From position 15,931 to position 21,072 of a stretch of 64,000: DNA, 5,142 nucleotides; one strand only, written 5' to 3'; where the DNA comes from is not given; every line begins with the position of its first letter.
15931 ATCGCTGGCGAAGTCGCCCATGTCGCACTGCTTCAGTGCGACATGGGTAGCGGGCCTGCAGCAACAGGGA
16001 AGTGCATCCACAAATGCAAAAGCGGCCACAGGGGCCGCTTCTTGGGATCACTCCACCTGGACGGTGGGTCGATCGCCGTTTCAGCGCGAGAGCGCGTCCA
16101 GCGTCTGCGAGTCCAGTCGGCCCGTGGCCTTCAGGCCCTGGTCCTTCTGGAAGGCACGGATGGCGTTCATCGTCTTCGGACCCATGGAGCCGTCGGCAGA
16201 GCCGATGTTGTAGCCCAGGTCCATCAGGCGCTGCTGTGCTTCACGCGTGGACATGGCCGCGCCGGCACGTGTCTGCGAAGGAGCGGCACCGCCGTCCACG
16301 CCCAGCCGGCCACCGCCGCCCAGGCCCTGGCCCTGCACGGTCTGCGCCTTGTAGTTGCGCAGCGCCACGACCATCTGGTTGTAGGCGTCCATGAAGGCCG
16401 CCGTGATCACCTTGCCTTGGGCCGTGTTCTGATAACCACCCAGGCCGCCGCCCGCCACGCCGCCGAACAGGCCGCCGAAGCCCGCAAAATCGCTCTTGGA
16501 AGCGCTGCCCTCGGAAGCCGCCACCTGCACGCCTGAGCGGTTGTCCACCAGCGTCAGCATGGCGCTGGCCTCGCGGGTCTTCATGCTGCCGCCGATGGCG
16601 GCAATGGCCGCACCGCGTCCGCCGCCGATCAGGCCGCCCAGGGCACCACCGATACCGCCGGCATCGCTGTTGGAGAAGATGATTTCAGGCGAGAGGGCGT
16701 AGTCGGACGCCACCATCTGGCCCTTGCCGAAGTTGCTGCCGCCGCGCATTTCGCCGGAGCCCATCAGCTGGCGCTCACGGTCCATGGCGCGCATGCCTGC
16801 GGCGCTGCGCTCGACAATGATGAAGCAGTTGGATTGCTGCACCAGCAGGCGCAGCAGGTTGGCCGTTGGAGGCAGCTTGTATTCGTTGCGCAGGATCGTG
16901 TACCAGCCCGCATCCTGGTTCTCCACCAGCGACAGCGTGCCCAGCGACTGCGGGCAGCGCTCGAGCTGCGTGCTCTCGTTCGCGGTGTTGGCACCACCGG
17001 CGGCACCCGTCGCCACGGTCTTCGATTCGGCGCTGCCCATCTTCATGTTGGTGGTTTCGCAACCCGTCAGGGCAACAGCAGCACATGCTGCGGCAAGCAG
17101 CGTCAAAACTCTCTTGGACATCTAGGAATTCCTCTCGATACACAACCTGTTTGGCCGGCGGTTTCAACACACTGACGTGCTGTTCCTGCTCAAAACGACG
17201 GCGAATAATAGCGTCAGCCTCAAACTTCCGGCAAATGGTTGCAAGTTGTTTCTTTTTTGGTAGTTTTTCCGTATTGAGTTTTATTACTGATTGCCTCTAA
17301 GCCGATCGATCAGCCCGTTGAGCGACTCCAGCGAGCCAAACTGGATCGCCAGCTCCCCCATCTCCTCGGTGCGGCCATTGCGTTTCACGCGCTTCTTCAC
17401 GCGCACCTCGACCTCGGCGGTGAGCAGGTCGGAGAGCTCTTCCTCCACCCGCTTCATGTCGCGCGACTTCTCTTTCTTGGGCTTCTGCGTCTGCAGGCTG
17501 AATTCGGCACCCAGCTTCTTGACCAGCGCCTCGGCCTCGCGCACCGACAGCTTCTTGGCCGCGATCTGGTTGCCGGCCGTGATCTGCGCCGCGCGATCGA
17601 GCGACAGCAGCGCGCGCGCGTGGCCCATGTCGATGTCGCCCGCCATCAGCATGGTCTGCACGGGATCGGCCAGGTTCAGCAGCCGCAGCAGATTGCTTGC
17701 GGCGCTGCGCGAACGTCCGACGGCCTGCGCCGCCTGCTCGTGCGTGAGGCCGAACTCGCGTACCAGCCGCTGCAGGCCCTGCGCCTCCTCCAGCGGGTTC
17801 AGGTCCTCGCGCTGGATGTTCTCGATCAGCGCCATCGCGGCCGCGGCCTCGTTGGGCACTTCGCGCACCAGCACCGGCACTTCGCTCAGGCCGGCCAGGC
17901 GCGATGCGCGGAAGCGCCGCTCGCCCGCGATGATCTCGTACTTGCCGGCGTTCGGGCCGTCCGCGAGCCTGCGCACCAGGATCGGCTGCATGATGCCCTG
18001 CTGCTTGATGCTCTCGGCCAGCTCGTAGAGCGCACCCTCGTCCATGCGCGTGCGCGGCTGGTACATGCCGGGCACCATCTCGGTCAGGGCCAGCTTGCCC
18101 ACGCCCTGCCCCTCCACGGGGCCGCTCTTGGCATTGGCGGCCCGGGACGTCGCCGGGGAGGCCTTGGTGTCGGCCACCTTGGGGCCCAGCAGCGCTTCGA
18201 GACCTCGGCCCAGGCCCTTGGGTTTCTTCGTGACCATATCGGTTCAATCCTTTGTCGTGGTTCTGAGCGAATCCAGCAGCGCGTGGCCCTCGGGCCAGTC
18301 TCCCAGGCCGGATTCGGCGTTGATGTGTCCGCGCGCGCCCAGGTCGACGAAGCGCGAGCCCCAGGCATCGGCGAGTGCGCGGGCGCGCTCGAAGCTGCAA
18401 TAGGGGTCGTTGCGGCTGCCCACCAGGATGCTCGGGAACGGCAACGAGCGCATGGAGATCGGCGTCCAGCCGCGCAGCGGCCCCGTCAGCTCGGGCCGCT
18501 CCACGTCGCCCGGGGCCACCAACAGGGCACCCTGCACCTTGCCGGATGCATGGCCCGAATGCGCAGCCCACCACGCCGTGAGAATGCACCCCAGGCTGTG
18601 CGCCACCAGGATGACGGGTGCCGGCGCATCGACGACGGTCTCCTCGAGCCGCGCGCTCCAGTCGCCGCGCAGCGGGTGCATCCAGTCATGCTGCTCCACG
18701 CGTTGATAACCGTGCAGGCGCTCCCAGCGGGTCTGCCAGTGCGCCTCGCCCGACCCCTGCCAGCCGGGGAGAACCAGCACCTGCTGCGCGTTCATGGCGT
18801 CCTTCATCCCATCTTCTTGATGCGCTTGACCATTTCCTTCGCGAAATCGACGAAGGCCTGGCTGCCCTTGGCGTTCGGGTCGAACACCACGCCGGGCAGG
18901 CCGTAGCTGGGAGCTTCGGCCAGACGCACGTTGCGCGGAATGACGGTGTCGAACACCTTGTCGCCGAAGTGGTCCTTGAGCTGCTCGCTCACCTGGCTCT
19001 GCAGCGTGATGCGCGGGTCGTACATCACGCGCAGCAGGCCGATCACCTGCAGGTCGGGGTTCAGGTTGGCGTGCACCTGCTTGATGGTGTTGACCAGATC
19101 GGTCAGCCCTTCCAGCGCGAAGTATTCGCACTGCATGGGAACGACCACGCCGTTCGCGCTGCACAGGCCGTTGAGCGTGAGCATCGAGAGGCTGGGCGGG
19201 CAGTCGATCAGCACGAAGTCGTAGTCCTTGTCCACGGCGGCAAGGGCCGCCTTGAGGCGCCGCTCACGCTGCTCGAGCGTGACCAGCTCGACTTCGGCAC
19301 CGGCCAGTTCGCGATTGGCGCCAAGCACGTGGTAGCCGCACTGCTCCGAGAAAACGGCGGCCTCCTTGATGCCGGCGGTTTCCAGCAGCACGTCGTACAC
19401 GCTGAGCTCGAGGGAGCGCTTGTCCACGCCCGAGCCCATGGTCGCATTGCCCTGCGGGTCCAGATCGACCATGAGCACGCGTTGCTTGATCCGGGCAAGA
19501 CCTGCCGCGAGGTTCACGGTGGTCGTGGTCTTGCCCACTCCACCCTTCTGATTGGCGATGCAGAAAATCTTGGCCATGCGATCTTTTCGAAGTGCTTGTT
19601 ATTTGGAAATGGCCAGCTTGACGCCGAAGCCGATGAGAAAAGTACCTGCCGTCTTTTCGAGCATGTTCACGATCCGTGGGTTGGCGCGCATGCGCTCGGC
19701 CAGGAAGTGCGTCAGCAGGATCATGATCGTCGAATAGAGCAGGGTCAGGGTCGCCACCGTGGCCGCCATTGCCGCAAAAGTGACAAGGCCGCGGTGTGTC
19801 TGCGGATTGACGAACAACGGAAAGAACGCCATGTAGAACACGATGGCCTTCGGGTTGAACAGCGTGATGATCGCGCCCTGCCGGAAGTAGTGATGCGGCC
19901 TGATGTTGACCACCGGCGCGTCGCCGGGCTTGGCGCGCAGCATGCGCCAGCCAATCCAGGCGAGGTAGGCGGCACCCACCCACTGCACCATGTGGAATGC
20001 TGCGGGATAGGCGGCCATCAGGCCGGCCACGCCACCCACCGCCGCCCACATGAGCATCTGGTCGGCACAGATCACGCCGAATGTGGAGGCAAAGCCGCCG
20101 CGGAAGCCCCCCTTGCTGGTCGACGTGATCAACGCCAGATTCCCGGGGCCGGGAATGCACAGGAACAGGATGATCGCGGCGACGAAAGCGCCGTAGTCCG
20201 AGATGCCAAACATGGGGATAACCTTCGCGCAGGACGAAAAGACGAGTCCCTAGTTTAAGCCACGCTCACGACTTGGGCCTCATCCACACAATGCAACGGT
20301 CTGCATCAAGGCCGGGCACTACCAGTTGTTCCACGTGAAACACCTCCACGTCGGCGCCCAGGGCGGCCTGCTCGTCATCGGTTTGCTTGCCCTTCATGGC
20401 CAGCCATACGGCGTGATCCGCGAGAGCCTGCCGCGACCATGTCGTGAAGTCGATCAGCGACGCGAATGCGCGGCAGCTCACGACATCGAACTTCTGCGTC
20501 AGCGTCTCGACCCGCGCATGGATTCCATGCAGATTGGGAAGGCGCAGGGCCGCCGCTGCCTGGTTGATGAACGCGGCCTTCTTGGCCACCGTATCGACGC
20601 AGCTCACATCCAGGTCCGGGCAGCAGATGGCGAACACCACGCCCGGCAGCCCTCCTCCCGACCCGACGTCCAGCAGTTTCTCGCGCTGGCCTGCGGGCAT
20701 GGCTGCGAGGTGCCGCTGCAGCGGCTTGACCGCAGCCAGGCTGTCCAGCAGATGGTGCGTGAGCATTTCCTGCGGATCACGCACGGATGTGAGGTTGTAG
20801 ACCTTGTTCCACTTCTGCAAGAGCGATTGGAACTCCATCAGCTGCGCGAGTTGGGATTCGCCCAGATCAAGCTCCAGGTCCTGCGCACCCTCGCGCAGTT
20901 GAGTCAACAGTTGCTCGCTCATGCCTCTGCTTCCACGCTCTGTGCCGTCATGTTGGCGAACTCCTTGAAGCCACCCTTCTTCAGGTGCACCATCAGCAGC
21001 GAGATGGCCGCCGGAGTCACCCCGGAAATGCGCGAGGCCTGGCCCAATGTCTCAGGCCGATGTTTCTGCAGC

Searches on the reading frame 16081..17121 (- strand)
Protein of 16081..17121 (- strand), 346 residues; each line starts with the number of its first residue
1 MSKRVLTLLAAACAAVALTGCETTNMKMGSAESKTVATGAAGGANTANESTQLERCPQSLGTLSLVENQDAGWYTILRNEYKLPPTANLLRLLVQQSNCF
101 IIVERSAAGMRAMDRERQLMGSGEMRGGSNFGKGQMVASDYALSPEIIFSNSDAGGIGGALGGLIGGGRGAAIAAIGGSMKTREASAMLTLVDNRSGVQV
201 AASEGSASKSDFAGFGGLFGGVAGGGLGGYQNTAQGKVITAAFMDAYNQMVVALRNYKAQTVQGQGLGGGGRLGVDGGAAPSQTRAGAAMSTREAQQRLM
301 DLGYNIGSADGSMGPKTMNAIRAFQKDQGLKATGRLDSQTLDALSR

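Call 24: search_protein_families(library=pfam, proteins=[window:16081-17121:-])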
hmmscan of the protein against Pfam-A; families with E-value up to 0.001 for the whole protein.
window:16081-17121:- (346 aa): 2 families
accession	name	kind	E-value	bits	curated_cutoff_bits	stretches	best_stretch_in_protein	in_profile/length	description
PF01471.23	PG_binding_1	-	2e-18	66.7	23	1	293-344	6-57/57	Putative peptidoglycan binding domain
PF03783.19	CsgG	-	4.4e-07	29.9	20.8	1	94-257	48-204/210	Curli production assembly/transport component CsgG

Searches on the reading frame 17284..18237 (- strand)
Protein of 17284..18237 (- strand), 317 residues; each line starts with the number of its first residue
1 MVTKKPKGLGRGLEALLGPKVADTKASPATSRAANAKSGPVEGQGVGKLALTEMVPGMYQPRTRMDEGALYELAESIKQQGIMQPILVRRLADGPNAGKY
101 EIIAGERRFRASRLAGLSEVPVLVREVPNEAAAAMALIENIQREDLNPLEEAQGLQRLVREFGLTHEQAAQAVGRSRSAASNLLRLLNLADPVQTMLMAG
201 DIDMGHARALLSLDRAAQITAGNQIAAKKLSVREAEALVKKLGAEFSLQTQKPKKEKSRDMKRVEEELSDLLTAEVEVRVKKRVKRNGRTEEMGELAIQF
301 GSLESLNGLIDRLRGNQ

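Call 24: search_protein_families(library=pfam, proteins=[window:17284-18237:-])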
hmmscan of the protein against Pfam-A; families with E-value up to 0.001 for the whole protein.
window:17284-18237:- (317 aa): 3 families
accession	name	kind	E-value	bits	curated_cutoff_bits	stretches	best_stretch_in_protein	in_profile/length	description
PF17762.8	HTH_ParB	-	5e-35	120.2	22.6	1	144-242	1-100/102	ParB HTH domain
PF02195.25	ParB_N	-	9.3e-33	112.6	26.3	1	48-142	5-95/95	ParB N-terminal domain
PF23552.2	ParB_C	-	3.6e-10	39.6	23.8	1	257-314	1-50/50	ParB dimerisation domain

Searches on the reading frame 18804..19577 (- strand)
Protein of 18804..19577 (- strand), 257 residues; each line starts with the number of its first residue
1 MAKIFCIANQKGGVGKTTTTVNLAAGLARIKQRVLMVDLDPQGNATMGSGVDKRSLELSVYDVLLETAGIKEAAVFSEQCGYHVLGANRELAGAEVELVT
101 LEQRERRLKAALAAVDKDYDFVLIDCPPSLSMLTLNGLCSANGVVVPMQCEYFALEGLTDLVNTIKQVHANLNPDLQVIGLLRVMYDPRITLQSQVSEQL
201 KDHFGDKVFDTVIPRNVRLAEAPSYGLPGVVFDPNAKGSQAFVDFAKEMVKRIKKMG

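Call 24: search_protein_families(library=pfam, proteins=[window:18804-19577:-])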
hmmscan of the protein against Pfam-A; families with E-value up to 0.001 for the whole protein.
window:18804-19577:- (257 aa): 7 families
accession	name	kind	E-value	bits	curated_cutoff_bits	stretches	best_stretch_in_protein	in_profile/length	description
PF13614.12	AAA_31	-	8.2e-64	215.2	27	1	3-178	2-177/177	AAA domain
PF01656.29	CbiA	-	9.3e-28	97.1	25.4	1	6-228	2-124/125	CobQ/CobB/MinD/ParA nucleotide binding domain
PF09140.17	MipZ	-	3e-13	50.1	20.7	1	5-155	3-136/262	ATPase MipZ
PF06564.18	CBP_BcsQ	-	9.4e-11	42.1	21.3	1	4-151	3-148/234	Cellulose biosynthesis protein BcsQ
PF10609.15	ParA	-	1.8e-09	37.8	27.1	1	3-44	4-45/246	NUBPL iron-transfer P-loop NTPase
PF00142.24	Fer4_NifH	-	6.1e-07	29.6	25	1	10-46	7-43/271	4Fe-4S iron sulfur cluster binding proteins, NifH/frxC family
PF02374.21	ArsA_ATPase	-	1e-06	28.7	24.3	1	10-42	8-40/305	Anion-transporting ATPase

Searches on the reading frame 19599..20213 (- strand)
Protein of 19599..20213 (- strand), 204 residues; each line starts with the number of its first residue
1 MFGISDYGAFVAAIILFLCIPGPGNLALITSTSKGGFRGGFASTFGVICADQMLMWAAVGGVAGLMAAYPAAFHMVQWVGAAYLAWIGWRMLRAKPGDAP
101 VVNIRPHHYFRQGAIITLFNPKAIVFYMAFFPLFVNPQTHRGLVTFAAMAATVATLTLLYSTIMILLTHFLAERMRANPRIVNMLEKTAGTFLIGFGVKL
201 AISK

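Call 24: search_protein_families(library=pfam, proteins=[window:19599-20213:-])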
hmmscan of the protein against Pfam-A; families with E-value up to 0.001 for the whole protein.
window:19599-20213:- (204 aa): 1 family
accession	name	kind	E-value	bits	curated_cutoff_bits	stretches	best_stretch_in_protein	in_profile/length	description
PF01810.24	LysE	-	2.3e-36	125.5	25.6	1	17-203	3-192/193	LysE type translocator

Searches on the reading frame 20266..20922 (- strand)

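Call 24: search_protein_families(library=pfam, proteins=[window:20266-20922:-])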
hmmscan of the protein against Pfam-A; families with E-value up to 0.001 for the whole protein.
window:20266-20922:- (218 aa): 2 families
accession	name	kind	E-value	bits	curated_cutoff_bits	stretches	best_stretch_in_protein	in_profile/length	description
PF02527.21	GidB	-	1.9e-48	164.7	27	1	24-207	1-178/184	rRNA small subunit methyltransferase G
PF13649.12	Methyltransf_25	-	0.00095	20.3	27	0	84-157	2-77/97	Methyltransferase domain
